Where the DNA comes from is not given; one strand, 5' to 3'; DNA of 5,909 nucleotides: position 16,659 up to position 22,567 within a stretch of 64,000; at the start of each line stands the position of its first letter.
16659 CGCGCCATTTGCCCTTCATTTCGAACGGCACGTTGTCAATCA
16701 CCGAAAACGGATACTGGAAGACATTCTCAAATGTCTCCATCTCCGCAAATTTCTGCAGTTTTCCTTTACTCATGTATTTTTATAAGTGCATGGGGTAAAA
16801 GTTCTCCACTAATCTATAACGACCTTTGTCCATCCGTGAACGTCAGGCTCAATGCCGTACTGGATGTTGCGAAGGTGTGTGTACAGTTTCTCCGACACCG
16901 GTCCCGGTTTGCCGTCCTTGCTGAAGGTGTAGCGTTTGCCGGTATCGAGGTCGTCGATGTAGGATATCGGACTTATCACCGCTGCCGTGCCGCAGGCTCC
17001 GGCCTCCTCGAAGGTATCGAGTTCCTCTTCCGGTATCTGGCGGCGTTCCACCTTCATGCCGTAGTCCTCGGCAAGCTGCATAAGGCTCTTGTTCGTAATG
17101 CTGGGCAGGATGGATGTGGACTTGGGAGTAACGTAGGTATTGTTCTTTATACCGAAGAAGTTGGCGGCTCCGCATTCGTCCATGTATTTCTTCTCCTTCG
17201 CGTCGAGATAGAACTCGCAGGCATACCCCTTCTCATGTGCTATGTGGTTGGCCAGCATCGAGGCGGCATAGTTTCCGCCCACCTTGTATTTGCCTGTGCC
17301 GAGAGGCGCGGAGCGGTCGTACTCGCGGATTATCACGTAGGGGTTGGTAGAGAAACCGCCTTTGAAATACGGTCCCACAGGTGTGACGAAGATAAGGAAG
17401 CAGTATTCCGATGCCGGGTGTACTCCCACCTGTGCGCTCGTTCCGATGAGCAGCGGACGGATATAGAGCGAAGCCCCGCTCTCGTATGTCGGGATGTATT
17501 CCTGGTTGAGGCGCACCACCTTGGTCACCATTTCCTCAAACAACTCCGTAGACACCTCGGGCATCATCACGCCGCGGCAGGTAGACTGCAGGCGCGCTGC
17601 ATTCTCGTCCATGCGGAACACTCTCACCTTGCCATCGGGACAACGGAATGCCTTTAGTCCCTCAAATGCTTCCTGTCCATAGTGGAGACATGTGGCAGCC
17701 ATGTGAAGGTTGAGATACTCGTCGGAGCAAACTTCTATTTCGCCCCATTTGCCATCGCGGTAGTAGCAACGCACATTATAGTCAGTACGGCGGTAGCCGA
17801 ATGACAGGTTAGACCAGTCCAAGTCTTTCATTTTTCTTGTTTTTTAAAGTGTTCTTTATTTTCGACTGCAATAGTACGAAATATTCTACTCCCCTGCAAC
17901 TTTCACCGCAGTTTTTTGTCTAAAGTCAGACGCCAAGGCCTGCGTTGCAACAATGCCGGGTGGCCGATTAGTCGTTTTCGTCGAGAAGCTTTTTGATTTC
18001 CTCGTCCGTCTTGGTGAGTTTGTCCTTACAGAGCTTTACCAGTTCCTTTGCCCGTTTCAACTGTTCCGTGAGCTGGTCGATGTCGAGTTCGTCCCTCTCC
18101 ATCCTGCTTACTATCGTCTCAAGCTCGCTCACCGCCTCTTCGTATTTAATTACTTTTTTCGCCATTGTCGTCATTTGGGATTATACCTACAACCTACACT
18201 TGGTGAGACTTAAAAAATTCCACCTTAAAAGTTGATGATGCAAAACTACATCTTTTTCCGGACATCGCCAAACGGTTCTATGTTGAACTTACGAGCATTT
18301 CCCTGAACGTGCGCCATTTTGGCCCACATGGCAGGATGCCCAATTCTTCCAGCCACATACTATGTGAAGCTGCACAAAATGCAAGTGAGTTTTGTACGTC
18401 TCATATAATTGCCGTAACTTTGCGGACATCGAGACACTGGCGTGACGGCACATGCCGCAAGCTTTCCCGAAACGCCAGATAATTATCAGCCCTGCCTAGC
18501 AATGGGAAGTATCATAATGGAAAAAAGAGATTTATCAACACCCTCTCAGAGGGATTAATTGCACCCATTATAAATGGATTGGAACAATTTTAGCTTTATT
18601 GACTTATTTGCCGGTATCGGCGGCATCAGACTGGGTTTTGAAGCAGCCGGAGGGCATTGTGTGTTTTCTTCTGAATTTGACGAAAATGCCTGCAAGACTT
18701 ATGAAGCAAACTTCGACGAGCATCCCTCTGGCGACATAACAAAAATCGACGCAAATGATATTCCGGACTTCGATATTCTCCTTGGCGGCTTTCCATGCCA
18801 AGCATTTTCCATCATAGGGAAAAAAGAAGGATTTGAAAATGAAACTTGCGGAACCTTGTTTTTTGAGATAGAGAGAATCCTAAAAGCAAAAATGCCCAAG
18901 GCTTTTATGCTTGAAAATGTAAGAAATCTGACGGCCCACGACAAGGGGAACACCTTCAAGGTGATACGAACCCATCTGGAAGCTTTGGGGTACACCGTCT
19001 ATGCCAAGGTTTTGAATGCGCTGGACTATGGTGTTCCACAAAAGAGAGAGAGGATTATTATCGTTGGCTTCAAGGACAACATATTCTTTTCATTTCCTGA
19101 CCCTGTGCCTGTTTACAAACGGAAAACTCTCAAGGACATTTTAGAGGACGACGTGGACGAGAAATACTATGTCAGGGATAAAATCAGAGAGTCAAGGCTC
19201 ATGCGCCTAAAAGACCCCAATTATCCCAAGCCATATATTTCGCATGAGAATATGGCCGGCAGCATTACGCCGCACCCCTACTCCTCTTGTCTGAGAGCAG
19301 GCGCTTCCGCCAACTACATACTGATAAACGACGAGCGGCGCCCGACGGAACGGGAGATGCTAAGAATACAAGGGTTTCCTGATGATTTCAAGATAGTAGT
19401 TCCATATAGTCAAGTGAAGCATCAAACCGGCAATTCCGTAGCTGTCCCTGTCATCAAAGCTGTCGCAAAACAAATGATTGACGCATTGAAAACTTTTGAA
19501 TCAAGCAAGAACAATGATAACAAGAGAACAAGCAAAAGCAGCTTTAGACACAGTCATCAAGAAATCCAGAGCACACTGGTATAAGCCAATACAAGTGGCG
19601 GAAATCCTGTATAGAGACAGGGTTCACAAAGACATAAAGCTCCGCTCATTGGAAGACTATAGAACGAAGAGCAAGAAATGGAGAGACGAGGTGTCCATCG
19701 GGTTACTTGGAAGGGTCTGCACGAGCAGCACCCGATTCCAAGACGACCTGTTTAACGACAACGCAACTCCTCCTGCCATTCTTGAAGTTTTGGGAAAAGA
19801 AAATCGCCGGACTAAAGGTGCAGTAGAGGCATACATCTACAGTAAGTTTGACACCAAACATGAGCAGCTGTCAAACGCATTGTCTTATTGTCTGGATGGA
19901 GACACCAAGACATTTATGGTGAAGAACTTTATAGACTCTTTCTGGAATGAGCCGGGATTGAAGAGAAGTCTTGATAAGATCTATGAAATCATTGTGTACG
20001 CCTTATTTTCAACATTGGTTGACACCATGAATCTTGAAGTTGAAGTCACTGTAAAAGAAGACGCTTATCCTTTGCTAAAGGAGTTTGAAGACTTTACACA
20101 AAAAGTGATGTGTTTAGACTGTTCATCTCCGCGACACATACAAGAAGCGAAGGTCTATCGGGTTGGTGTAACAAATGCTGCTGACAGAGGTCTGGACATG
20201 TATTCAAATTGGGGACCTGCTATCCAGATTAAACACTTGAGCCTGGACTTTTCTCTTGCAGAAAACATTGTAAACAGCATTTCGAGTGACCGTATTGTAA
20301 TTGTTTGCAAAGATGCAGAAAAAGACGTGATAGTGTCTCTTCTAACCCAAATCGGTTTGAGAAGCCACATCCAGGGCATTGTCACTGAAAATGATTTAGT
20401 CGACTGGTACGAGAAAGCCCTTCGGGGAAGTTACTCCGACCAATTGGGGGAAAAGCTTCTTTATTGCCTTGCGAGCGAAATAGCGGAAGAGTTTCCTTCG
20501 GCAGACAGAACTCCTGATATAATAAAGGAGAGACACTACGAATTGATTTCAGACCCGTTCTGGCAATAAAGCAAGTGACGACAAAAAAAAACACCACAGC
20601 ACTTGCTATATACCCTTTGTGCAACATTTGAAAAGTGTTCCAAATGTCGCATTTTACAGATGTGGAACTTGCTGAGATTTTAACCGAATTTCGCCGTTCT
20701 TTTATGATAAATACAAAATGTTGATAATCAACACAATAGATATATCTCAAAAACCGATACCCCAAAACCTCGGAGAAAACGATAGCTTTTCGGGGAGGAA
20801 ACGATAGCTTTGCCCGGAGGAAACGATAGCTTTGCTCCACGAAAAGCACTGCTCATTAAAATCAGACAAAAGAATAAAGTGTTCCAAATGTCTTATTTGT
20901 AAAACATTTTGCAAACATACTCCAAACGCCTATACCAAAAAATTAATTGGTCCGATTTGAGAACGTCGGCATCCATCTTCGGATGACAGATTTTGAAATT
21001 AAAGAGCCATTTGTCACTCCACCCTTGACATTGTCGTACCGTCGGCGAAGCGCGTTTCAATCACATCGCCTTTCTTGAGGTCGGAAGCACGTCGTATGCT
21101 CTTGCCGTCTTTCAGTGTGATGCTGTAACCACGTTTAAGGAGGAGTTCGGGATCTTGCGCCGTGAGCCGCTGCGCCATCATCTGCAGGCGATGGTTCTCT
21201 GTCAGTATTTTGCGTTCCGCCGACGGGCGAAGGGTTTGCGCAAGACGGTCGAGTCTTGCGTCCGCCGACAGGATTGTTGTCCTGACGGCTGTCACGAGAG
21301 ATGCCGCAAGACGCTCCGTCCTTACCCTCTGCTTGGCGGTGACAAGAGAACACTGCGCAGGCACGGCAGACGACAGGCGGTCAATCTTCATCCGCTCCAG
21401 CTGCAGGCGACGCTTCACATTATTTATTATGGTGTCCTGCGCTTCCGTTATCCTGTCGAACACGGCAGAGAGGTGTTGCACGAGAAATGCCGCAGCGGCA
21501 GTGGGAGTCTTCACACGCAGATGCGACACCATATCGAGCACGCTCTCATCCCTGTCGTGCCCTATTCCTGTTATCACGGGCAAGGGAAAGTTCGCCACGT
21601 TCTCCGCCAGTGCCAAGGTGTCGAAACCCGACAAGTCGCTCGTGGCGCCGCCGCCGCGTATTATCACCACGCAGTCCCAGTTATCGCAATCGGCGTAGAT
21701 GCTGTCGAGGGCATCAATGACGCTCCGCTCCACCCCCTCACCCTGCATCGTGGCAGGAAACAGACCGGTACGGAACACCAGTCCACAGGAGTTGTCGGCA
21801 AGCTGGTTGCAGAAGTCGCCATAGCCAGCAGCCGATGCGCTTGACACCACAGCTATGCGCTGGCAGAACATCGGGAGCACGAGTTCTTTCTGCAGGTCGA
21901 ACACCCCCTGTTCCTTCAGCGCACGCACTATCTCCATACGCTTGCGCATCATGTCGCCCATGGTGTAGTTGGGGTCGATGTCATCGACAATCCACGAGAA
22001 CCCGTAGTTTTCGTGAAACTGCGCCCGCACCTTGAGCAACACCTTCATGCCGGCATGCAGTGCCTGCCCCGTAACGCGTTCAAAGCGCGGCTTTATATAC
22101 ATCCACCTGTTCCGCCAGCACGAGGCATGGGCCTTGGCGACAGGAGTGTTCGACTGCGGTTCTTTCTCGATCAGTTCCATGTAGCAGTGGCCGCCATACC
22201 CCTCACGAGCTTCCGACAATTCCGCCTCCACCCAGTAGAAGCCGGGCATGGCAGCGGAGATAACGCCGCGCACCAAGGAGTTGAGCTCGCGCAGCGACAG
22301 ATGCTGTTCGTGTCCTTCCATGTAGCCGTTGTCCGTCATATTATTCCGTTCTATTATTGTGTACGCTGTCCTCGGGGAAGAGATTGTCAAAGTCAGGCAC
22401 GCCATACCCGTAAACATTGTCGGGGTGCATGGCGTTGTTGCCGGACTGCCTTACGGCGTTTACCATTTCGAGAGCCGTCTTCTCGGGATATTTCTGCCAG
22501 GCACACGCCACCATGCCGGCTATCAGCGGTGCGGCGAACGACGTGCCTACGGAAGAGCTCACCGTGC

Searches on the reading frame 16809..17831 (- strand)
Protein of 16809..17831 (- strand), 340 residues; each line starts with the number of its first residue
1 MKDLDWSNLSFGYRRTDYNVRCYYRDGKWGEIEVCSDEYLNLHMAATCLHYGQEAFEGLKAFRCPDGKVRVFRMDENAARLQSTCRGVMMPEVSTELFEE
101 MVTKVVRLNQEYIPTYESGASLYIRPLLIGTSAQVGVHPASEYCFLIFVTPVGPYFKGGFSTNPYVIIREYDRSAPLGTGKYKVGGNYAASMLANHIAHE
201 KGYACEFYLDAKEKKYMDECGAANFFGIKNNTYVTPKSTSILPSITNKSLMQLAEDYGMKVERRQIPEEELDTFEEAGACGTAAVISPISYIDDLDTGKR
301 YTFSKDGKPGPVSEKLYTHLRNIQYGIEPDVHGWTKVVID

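Call 41: search_protein_families(library=pfam, proteins=[window:16809-17831:-], max_evalue=0.00001)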
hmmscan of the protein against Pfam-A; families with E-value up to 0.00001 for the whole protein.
window:16809-17831:- (340 aa): 1 family
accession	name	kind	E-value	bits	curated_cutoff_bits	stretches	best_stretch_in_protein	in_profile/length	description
PF01063.24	Aminotran_4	-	5.3e-31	108.6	28.5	1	55-290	2-221/223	Amino-transferase class IV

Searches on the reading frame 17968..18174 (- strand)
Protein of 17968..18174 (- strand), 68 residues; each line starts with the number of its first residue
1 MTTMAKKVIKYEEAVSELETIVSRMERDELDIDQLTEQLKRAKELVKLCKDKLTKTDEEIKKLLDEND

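Call 88: find_encoding_contigs(protein=window:17968-18174:-, flank=2500, max_places=10)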
Protein window:17968-18174:- (68 aa): 13 contigs read that carry it; 10 places shown.
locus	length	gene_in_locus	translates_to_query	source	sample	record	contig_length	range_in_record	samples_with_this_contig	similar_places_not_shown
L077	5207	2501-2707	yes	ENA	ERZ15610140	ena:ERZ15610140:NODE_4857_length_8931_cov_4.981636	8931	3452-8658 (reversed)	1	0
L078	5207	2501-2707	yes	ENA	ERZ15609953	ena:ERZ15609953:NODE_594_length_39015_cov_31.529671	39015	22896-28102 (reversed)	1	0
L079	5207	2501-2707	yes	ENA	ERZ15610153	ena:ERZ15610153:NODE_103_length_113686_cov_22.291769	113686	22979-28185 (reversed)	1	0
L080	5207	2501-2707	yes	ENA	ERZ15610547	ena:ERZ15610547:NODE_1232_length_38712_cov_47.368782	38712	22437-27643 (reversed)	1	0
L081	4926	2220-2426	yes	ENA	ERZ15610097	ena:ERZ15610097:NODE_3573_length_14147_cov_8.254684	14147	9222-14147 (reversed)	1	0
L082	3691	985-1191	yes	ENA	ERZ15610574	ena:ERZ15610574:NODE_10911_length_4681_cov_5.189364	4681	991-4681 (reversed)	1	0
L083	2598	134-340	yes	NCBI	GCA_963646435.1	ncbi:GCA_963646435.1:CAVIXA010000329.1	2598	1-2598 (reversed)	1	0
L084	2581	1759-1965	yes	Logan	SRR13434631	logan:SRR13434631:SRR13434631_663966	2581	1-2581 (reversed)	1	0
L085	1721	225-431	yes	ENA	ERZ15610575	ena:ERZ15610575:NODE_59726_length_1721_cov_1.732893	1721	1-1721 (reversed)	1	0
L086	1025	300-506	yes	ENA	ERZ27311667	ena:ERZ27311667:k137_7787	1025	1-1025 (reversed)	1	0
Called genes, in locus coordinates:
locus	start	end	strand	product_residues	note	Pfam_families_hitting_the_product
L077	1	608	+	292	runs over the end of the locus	?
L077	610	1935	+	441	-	PF13742:tRNA_anti_2, PF02601:Exonuc_VII_L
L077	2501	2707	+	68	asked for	PF02609:Exonuc_VII_S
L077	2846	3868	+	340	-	PF01063:Aminotran_4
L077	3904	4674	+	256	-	PF24675:NpmA (weak), PF02390:Methyltransf_4, PF13847:Methyltransf_31, PF08242:Methyltransf_12 (faint), PF13649:Methyltransf_25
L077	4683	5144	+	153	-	-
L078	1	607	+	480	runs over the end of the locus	PF00082:Peptidase_S8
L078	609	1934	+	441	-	PF13742:tRNA_anti_2, PF02601:Exonuc_VII_L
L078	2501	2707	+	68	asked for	PF02609:Exonuc_VII_S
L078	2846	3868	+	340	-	PF01063:Aminotran_4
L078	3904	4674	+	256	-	PF24675:NpmA (weak), PF02390:Methyltransf_4, PF13847:Methyltransf_31, PF08242:Methyltransf_12 (faint), PF13649:Methyltransf_25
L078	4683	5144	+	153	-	-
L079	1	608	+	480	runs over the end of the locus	PF00082:Peptidase_S8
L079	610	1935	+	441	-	PF13742:tRNA_anti_2, PF02601:Exonuc_VII_L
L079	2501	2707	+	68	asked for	PF02609:Exonuc_VII_S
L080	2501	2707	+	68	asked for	PF02609:Exonuc_VII_S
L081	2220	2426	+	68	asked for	PF02609:Exonuc_VII_S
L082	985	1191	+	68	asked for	PF02609:Exonuc_VII_S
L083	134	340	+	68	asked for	PF02609:Exonuc_VII_S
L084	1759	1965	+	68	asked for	PF02609:Exonuc_VII_S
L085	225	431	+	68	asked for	PF02609:Exonuc_VII_S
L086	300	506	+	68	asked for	PF02609:Exonuc_VII_S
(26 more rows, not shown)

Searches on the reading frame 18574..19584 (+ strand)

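Call 9: search_protein_families(library=pfam, proteins=[window:18574-19584:+])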
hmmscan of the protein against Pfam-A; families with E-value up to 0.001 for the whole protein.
window:18574-19584:+ (336 aa): 1 family
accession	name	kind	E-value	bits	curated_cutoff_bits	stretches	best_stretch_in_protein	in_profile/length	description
PF00145.23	DNA_methylase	-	1.3e-94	317.7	22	1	6-302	1-323/324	C-5 cytosine-specific DNA methylase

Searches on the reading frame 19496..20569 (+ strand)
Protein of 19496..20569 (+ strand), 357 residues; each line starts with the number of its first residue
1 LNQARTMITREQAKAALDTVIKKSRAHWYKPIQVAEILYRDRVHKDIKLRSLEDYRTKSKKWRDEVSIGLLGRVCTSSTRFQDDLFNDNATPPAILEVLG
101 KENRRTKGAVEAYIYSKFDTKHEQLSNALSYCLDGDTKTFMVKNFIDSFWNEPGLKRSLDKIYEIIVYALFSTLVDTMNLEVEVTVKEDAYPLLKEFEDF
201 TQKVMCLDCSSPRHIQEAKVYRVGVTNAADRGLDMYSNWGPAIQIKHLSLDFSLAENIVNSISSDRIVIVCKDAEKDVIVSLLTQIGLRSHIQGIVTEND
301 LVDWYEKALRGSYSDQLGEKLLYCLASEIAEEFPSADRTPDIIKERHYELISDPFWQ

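Call 9: search_protein_families(library=pfam, proteins=[window:19496-20569:+])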
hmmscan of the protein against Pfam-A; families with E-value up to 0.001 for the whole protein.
window:19496-20569:+ (357 aa): 1 family
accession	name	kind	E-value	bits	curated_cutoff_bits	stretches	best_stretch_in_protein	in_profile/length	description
PF09554.16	RE_HaeII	-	5.1e-138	460.4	25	1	13-348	1-338/338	HaeII restriction endonuclease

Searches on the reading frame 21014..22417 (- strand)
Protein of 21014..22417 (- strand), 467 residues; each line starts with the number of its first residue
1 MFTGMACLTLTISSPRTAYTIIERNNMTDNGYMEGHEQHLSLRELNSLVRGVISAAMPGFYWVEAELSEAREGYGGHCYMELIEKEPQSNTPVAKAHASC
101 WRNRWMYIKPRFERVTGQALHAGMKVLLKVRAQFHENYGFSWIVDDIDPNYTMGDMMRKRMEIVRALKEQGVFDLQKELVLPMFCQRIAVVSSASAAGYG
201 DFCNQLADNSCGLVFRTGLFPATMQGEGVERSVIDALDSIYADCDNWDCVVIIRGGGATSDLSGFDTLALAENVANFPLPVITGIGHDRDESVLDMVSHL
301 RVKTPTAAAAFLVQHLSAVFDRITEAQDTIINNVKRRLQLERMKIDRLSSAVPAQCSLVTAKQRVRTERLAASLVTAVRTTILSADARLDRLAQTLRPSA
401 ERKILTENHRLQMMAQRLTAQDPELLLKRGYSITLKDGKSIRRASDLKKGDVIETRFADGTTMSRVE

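Call 9: search_protein_families(library=pfam, proteins=[window:21014-22417:-])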
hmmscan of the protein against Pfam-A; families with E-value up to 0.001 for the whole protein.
window:21014-22417:- (467 aa): 2 families
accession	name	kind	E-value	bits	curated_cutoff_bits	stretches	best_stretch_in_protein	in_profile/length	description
PF02601.20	Exonuc_VII_L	-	1.5e-75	255.1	35.9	1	172-463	1-313/315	Exonuclease VII, large subunit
PF13742.12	tRNA_anti_2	-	1.4e-17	64.2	27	1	40-148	1-95/95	OB-fold nucleic acid binding domain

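Call 20: find_encoding_contigs(protein=window:21014-22417:-, flank=3000, max_places=10)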
Protein window:21014-22417:- (467 aa): no gene with exactly this product is on record in the collection.

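Call 72: find_homologous_proteins(query=window:21014-22339:-, max_evalue=1e-100)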
Query window:21014-22339:- (441 aa): 7990 proteins with E <= 1e-100 among 8000 candidates; the best 120 are listed.
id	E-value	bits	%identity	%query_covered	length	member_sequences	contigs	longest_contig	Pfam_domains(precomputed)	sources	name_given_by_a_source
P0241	4.5e-284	959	96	100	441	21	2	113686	PF02601.21,PF13742.13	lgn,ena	-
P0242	4.6e-272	920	91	100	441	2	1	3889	PF02601.21,PF13742.13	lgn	-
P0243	1.3e-239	813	81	100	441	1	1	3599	PF02601.21,PF13742.13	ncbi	-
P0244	2.8e-215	733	75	98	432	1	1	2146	PF02601.21,PF13742.13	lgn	-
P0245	5.4e-215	732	74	97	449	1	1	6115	PF02601.21,PF13742.13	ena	-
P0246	9.5e-214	728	74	97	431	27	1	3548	PF02601.21,PF13742.13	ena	-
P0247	1.8e-213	727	73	98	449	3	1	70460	PF02601.21,PF13742.13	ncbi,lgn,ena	-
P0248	6.0e-213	725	74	98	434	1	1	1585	PF02601.21,PF13742.13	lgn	-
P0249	1.5e-212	724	73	98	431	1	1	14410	PF02601.21,PF13742.13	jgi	-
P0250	2.2e-212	723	73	98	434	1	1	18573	PF02601.21,PF13742.13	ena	-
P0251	3.1e-212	723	73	98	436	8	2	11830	PF02601.21,PF13742.13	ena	-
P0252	3.2e-212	723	73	97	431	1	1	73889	PF02601.21,PF13742.13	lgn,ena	-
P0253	1.7e-211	720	73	97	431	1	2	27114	PF02601.21,PF13742.13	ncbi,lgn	-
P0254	2.3e-211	720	73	98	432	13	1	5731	PF02601.21,PF13742.13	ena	-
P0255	3.2e-211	720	72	97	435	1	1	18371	PF02601.21,PF13742.13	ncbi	-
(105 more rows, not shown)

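Call 73: find_encoding_contigs(protein=P0241, flank=10000, max_places=10)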
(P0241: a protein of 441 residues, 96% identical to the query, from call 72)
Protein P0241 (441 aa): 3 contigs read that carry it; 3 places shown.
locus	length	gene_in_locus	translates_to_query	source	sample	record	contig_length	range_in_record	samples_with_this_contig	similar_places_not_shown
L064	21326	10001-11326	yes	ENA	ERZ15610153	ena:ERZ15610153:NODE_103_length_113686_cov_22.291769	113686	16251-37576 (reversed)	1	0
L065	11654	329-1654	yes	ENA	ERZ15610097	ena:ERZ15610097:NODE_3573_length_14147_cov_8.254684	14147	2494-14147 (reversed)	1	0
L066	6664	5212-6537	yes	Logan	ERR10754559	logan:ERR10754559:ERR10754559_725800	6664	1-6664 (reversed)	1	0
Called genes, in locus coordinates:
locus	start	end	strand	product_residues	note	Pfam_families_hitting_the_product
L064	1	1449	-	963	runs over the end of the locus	PF00675:Peptidase_M16, PF05193:Peptidase_M16_C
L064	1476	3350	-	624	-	PF16314:DUF4954, PF00132:Hexapep (faint), PF20683:DUF6819 (faint), PF25084:LbH_EIF2B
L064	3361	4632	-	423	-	PF13167:GTP-bdg_N, PF16360:GTP-bdg_M, PF03193:RsgA_GTPase (faint), PF01926:MMR_HSR1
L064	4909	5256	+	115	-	PF05015:HigB-like_toxin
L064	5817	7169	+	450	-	PF17125:Methyltr_RsmF_N, PF01189:Methyltr_RsmB-F, PF13636:Methyltranf_PUA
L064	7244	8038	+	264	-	PF00303:Thymidylat_synt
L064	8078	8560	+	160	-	PF00186:DHFR_1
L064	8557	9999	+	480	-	PF00082:Peptidase_S8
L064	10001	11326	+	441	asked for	PF13742:tRNA_anti_2, PF02601:Exonuc_VII_L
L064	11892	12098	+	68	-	PF02609:Exonuc_VII_S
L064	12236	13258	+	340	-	PF01063:Aminotran_4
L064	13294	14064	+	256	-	PF24675:NpmA (weak), PF02390:Methyltransf_4, PF13847:Methyltransf_31, PF08242:Methyltransf_12 (faint), PF13649:Methyltransf_25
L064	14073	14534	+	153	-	-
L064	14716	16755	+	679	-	PF07715:Plug (weak), PF00593:TonB_dep_Rec_b-barrel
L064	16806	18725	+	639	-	PF00403:HMA, PF00122:E1-E2_ATPase, PF00702:Hydrolase, PF08282:Hydrolase_3 (faint)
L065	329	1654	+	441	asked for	PF13742:tRNA_anti_2, PF02601:Exonuc_VII_L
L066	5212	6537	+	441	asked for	PF13742:tRNA_anti_2, PF02601:Exonuc_VII_L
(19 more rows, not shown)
